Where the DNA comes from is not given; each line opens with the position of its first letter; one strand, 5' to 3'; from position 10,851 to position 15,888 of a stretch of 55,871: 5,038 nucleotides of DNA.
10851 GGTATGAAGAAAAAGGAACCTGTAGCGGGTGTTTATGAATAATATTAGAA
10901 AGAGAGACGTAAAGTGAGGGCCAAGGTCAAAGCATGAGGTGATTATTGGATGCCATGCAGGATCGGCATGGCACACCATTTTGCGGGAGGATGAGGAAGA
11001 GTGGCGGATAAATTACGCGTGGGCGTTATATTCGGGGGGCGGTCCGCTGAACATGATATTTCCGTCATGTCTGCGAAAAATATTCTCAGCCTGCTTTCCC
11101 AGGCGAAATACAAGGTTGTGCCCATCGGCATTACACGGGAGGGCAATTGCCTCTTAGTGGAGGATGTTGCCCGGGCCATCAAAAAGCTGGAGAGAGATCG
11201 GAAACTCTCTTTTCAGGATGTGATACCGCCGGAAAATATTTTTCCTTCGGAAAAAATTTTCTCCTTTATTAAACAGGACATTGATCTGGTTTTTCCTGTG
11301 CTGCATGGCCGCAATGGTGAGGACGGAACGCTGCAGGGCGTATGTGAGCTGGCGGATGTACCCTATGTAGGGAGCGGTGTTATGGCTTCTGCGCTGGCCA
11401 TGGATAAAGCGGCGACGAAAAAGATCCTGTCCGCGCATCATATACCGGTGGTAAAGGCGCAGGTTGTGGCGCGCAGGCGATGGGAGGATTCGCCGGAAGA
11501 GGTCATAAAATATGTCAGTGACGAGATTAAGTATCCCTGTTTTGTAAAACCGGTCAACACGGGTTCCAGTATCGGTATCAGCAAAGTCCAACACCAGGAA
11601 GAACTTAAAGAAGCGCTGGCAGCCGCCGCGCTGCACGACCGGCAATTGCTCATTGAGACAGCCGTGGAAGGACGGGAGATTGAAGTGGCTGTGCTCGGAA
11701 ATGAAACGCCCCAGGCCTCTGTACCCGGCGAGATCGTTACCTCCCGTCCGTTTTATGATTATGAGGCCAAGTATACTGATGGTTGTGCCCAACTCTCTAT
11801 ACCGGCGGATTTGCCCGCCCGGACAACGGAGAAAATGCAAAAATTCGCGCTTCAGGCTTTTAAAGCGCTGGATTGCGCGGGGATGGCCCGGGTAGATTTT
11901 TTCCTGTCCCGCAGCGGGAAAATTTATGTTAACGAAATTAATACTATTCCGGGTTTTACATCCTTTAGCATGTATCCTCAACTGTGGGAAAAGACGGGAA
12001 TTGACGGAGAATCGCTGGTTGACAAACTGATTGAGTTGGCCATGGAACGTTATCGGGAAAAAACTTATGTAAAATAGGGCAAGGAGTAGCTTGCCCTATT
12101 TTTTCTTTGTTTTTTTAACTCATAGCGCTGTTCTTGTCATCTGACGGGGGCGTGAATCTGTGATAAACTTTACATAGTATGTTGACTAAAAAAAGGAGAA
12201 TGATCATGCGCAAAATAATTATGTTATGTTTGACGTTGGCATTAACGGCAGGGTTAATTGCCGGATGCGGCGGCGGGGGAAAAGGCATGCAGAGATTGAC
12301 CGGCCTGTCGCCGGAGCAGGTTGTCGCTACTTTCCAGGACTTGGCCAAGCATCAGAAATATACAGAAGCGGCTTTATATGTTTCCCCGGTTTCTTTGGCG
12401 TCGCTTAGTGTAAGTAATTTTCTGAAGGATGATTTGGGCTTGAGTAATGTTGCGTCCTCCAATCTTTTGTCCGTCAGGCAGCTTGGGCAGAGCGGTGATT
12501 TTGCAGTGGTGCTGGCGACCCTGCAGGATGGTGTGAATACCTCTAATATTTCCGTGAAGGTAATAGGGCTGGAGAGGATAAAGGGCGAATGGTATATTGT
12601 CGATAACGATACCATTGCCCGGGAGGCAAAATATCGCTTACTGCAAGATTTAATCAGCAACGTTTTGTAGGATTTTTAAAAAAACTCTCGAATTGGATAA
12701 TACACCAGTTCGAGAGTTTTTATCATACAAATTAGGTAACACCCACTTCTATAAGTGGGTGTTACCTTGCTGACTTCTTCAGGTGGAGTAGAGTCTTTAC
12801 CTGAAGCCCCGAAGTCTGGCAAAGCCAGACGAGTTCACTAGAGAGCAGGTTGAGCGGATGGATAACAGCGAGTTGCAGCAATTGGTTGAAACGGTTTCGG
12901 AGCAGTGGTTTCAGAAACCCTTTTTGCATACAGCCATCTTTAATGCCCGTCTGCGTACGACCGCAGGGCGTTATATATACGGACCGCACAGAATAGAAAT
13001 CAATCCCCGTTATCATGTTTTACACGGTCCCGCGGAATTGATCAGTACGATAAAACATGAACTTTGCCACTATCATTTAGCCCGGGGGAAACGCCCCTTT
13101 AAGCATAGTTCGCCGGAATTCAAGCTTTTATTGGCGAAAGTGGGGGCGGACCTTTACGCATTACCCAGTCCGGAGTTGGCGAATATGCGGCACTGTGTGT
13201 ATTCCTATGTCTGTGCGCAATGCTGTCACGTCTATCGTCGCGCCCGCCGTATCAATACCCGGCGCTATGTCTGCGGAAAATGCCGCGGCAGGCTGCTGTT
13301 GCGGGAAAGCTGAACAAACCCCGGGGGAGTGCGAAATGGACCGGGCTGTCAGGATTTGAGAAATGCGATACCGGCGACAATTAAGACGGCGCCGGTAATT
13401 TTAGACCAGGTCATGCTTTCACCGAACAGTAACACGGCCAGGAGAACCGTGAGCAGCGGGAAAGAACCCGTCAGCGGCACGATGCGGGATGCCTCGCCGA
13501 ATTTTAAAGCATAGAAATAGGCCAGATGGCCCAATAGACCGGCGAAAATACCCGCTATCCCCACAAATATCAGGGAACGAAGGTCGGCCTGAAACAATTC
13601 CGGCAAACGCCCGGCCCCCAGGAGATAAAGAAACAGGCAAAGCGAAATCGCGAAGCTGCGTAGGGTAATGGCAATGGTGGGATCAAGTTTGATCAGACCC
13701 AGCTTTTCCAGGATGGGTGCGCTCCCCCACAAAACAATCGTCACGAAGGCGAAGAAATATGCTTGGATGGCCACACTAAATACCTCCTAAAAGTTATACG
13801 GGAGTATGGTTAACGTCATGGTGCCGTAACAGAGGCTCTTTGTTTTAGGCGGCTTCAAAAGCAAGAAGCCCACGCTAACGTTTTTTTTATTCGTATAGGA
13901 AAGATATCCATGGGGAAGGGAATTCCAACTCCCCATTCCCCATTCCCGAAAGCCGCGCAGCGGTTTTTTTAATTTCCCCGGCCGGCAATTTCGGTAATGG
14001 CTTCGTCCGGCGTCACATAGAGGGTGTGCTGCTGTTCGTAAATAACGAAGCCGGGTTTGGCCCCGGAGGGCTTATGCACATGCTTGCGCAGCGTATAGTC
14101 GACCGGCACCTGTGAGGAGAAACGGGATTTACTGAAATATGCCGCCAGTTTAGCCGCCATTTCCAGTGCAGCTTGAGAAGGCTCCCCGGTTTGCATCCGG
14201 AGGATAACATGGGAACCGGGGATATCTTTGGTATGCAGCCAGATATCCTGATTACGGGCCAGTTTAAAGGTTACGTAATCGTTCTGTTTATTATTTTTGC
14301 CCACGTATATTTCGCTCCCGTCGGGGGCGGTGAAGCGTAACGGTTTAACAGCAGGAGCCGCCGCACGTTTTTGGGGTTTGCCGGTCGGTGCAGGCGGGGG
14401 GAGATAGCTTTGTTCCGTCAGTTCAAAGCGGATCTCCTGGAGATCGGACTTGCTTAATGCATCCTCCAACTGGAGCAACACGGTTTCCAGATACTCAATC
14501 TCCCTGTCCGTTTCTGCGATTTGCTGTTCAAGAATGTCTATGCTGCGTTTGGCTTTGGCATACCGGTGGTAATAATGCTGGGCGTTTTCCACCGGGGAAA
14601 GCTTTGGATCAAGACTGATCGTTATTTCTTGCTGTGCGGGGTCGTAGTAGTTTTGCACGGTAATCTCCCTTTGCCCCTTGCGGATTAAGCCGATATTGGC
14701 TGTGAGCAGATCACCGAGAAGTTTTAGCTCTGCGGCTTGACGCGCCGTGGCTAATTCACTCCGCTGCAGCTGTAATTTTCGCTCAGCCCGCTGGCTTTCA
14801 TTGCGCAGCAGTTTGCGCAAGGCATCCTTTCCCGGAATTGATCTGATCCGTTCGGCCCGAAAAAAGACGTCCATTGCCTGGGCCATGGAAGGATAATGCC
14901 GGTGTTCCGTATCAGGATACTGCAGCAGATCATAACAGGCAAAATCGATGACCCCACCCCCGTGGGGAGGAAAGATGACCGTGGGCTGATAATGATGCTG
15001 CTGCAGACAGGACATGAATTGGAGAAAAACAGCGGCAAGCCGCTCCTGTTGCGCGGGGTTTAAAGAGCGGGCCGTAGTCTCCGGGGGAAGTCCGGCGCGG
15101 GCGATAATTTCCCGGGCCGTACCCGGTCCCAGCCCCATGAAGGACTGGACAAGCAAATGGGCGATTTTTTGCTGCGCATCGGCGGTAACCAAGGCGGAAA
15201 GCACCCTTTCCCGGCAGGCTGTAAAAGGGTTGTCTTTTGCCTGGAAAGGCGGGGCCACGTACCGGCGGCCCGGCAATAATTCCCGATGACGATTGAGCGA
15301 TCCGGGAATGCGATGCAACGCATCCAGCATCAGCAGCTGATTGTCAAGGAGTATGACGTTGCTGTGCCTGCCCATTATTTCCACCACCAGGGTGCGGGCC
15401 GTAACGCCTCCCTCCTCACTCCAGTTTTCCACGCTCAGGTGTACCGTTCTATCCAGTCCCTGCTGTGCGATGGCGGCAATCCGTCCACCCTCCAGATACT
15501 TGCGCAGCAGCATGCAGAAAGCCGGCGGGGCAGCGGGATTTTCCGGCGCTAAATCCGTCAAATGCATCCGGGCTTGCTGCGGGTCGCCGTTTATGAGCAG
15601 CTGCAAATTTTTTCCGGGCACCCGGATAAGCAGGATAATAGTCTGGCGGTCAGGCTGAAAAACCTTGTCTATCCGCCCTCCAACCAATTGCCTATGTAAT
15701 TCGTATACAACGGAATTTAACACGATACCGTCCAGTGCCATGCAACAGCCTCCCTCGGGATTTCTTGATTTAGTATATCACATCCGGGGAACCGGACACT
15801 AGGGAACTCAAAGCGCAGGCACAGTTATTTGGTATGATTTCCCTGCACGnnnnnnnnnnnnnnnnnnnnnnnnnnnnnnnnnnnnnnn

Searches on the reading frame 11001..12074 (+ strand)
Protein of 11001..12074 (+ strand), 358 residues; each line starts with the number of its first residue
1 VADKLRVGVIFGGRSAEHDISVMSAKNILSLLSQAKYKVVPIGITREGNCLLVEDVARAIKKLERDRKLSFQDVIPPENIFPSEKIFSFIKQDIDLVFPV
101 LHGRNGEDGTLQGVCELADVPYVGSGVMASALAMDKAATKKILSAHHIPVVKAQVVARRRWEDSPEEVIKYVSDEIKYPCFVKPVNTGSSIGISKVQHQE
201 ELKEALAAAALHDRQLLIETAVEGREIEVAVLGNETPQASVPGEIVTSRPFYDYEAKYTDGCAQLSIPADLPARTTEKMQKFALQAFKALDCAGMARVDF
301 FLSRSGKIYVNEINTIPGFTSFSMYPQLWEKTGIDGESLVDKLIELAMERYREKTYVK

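Call 19: search_protein_families(library=pfam, proteins=[window:11001-12074:+], max_evalue=0.001)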
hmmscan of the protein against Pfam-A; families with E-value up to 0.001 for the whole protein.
window:11001-12074:+ (358 aa): 8 families
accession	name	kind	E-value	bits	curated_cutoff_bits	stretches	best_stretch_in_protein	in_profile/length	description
PF07478.18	Dala_Dala_lig_C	-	8.6e-76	254.4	24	1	143-345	2-204/204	D-ala D-ala ligase C-terminus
PF01820.27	Dala_Dala_lig_N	-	2.3e-33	115.7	34.6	1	6-125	1-121/121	D-ala D-ala ligase N-terminus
PF02222.28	ATP-grasp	-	3e-13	50.2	27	1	166-314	19-160/179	ATP-grasp domain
PF02786.22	CPSase_L_D2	-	1.1e-10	41.8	19.8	1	135-315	1-178/211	Carbamoyl-phosphate synthase L chain, ATP binding domain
PF13535.11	ATP-grasp_4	-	3.9e-08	33.5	27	1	176-315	1-150/160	ATP-grasp domain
PF02655.19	ATP-grasp_3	-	5.4e-08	33.5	23.2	1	135-315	3-155/160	ATP-grasp domain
PF08443.16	RimK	-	1.8e-05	24.9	21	1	133-325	1-175/188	RimK-like ATP-grasp domain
PF14397.11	ATPgrasp_ST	-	0.0003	20.5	31.4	0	278-324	217-263/278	Sugar-transfer associated ATP-grasp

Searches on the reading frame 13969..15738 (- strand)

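Call 19: search_protein_families(library=pfam, proteins=[window:13969-15738:-], max_evalue=0.001)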
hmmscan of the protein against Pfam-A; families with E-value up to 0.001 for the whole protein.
window:13969-15738:- (589 aa): 3 families
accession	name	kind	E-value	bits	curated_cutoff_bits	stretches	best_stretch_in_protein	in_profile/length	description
PF05833.16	NFACT_N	-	6.6e-138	460.7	31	1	3-456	1-453/456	NFACT N-terminal and middle domains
PF05670.18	NFACT-R_1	-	5.4e-10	40.2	29.8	1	466-559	2-98/112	NFACT protein RNA binding domain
PF18297.6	NFACT-R_2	-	1.9e-08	34.8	26.9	1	473-554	8-85/104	NFACT protein RNA binding domain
